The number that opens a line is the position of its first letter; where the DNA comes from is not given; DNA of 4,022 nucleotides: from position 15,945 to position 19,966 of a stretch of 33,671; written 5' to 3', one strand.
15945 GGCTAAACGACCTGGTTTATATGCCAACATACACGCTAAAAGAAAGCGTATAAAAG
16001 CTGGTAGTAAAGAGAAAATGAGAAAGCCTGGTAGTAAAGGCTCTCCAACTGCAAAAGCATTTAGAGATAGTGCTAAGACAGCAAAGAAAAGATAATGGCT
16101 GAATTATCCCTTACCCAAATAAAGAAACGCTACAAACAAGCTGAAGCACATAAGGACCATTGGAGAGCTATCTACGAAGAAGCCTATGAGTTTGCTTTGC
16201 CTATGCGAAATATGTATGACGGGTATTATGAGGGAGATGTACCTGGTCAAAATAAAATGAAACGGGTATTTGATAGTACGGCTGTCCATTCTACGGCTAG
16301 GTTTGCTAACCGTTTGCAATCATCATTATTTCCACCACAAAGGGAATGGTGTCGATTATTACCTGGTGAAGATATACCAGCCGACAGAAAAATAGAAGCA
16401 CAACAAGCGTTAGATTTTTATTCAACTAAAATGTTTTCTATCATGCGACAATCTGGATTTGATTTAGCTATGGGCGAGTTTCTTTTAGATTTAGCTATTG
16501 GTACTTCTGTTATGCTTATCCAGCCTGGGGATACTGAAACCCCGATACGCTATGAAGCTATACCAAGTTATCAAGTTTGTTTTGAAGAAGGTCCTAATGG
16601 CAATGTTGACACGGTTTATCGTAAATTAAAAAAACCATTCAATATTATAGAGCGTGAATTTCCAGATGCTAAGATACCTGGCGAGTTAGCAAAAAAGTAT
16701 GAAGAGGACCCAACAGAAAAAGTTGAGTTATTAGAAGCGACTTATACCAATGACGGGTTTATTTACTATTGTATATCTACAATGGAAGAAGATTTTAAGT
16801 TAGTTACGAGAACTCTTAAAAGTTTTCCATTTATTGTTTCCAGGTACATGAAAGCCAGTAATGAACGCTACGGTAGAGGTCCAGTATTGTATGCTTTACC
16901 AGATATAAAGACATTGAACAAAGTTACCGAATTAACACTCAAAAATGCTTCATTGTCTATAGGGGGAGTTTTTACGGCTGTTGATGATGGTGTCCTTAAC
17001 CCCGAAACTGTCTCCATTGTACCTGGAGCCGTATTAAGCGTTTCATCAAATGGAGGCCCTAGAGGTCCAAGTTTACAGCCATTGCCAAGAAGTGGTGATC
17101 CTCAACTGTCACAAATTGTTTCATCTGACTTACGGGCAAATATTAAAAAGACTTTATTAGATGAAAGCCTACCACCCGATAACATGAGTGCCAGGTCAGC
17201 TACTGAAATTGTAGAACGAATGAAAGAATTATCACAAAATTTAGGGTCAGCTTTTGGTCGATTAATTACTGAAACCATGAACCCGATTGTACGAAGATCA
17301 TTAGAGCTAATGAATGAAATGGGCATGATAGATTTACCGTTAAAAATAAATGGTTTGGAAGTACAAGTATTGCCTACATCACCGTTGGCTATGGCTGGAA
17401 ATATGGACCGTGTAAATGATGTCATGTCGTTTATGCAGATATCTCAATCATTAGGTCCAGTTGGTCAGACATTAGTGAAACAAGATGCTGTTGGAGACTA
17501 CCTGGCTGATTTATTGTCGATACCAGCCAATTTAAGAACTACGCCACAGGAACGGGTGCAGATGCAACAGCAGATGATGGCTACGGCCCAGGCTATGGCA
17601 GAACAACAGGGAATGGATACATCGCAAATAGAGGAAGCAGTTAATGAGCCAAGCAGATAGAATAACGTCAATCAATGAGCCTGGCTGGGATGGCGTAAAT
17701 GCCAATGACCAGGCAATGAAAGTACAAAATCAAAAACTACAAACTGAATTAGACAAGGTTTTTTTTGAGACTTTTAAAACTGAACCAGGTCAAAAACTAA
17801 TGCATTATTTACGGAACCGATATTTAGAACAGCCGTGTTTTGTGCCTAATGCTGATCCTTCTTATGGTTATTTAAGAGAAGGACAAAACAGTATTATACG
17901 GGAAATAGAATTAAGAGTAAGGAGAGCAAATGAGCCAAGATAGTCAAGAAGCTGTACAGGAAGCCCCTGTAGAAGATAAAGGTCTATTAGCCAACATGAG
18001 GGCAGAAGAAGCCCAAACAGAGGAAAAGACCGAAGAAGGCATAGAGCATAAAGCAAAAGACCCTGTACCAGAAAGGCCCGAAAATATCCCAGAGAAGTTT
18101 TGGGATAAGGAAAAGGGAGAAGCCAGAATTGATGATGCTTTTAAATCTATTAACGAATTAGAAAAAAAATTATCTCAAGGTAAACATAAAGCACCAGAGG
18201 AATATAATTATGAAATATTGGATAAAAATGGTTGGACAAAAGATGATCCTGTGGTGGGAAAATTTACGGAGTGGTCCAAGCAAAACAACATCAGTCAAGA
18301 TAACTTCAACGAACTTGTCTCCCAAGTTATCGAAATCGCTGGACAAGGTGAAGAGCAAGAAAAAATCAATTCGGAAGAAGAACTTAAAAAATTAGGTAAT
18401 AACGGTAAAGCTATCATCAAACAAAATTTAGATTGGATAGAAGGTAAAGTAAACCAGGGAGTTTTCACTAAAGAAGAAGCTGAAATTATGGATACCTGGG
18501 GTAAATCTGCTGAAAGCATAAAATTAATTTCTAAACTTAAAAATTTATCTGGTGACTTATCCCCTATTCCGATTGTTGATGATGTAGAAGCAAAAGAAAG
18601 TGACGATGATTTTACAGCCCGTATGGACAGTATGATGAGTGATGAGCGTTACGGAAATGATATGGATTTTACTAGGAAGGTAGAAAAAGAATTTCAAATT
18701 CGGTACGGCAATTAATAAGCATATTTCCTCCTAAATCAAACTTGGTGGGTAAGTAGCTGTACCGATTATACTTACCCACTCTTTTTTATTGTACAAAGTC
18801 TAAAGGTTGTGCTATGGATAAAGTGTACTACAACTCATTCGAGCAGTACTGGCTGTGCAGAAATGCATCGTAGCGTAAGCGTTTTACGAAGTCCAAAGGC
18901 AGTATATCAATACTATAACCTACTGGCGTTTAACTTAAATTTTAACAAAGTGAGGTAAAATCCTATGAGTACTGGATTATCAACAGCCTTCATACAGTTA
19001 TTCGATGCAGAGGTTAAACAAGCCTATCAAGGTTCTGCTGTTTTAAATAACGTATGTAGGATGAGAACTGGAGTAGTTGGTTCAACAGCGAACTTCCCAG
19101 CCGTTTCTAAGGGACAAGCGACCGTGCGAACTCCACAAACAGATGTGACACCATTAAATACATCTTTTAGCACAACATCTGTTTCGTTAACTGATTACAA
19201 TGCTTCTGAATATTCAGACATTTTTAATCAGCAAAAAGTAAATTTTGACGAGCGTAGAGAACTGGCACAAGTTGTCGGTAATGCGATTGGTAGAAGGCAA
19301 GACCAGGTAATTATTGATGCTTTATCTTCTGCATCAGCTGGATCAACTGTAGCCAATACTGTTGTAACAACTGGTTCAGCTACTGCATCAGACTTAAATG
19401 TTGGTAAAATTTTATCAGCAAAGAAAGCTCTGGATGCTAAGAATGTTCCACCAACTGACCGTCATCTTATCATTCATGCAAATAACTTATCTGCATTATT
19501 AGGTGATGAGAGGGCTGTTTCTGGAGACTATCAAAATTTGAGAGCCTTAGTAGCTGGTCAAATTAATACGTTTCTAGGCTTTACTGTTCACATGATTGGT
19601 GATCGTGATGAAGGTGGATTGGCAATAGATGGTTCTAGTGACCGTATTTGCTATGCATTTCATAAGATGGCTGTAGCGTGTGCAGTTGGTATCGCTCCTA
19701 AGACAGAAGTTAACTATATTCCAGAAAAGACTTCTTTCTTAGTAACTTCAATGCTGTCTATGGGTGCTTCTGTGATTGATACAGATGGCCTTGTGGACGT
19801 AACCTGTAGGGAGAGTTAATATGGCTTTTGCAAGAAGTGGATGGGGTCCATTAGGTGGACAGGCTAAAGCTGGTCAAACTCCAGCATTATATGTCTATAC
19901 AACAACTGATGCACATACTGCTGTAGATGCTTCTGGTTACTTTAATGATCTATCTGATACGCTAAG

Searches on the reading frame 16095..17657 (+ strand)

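Call 21: search_protein_families(library=pfam, proteins=[window:16095-17657:+], max_evalue=0.001)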
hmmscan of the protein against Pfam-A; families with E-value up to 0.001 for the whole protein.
window:16095-17657:+ (521 aa): 1 family
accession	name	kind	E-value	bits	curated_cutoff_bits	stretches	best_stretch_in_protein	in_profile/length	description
PF12236.14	Head-tail_con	-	5.2e-92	309.2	27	1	7-480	2-488/489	Bacteriophage head to tail connecting protein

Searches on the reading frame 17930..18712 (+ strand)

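Call 21: search_protein_families(library=pfam, proteins=[window:17930-18712:+], max_evalue=0.001)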
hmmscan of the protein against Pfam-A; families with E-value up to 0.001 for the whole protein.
window:17930-18712:+ (261 aa): 1 family
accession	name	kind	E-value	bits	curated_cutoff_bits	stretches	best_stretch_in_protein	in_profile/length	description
PF05396.16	Phage_T7_Capsid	-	5.1e-18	66.5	27.1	1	77-253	1-183/188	Phage T7 capsid assembly protein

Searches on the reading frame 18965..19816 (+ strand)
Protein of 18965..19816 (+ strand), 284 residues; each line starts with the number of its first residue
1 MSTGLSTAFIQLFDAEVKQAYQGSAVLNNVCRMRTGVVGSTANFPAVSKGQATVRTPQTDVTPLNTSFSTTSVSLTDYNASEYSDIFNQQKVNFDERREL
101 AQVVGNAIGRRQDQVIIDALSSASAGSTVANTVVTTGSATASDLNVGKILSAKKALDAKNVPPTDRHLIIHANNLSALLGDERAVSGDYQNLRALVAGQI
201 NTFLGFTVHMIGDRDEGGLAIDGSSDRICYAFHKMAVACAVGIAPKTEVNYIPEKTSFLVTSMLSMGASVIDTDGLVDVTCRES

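Call 21: search_protein_families(library=pfam, proteins=[window:18965-19816:+], max_evalue=0.001)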
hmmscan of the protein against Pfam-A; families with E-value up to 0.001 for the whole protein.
window:18965-19816:+ (284 aa): 2 families
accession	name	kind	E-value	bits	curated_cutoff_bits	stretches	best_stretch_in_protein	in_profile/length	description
PF19821.5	Phage_capsid_2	-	1.3e-65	221.9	25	1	6-283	2-293/293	Phage capsid protein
PF25209.1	Phage_capsid_4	-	2e-07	32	27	1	25-196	26-180/262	Phage capsid protein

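Call 84: search_dna_similar(query=window:18965-19816:+, collection=phages, mode=protein, max_rows=15, max_evalue=1e-10)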
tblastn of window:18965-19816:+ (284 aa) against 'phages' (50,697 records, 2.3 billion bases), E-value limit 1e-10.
Records with a match: 79; places in all: 79; records where one place covers at least 80% of the query: 79.
Best place of each record, by identity: <60% 79.
By first word of the organism name: Vibrio 50; Pelagibacter 23; Dunaliella 2; Methylophilales 1; Bacteriophage 1; Caudoviricetes 1; Lauvirus 1.
By host as written in the record: - 47; Candidatus Pelagibacter ubique HTCC1062 14; Candidatus Pelagibacter sp. HTCC1062 4; Dunaliella viridis var. palmelloides Teodoresco (Chlorophyta) 2; Candidadtus Pelagibacter sp. HTCC1062 2; Vibrio splendidus 2; Vibrio lentus 2; Candidatus Pelagibacter sp. FZCC0015 2; and 4 more.
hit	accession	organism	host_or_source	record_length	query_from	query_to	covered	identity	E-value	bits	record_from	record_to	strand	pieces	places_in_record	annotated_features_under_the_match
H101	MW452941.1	Methylophilales phage MEP301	Methylophilales bacterium FZCC2181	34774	1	284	100%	59.9%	3e-112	361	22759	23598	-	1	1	major capsid protein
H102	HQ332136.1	Dunaliella viridis virus SI2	Dunaliella viridis var. palmelloides ...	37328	1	283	100%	45.7%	2e-69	238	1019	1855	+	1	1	hypothetical protein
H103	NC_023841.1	Dunaliella viridis virus SI2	Dunaliella viridis var. palmelloides ...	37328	1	283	100%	45.7%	2e-69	238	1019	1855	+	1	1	major head protein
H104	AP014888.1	Vibrio phage CKB-S2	Vibrio coralliilyticus strain P1 ...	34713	1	284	100%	37.2%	6e-52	187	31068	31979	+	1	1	putative major capsid protein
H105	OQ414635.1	Pelagibacter phage EXVC031P Hodr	Candidadtus Pelagibacter sp. HTCC1062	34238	1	283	100%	36.3%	1e-40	155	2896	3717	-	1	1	hypothetical protein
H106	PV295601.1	Vibrio phage vB_VibP_ZCVPP1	Vibrio parahaemolyticus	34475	1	282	99%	35.8%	5e-39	150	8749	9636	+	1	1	DNA replication and packaging protein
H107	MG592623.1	Vibrio phage 1.257.O._10N.286.46.A4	Vibrio splendidus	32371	5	284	99%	35.9%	3e-47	174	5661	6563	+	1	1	major capsid protein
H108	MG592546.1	Vibrio phage 1.179.O._10N.286.45.F12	Vibrio splendidus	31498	5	283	98%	36.0%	1e-46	172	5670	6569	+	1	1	major capsid protein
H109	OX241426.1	Vibrio phage 456E52-1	Seawater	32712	5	284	99%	35.3%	7e-46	170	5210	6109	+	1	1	major capsid protein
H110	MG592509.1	Vibrio phage 1.138.O._10N.261.48.A1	Vibrio lentus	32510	1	284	100%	34.5%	5e-43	162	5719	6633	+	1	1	major capsid protein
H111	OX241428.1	Vibrio phage 121E34-1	Seawater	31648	5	284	99%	35.0%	3e-45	168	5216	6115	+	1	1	major capsid protein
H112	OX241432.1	Vibrio phage 131E34-1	Seawater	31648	5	284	99%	35.0%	3e-45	168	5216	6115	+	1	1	major capsid protein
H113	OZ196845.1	Vibrio phage PG9A-2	Seawater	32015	1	284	100%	34.2%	1e-42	160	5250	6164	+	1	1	major head protein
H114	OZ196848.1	Vibrio phage PG9A-1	Seawater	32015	1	284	100%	34.2%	1e-42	160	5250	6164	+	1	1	major head protein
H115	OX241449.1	Vibrio phage 416E50-1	Seawater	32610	5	284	99%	34.7%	1e-46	172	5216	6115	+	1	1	major capsid protein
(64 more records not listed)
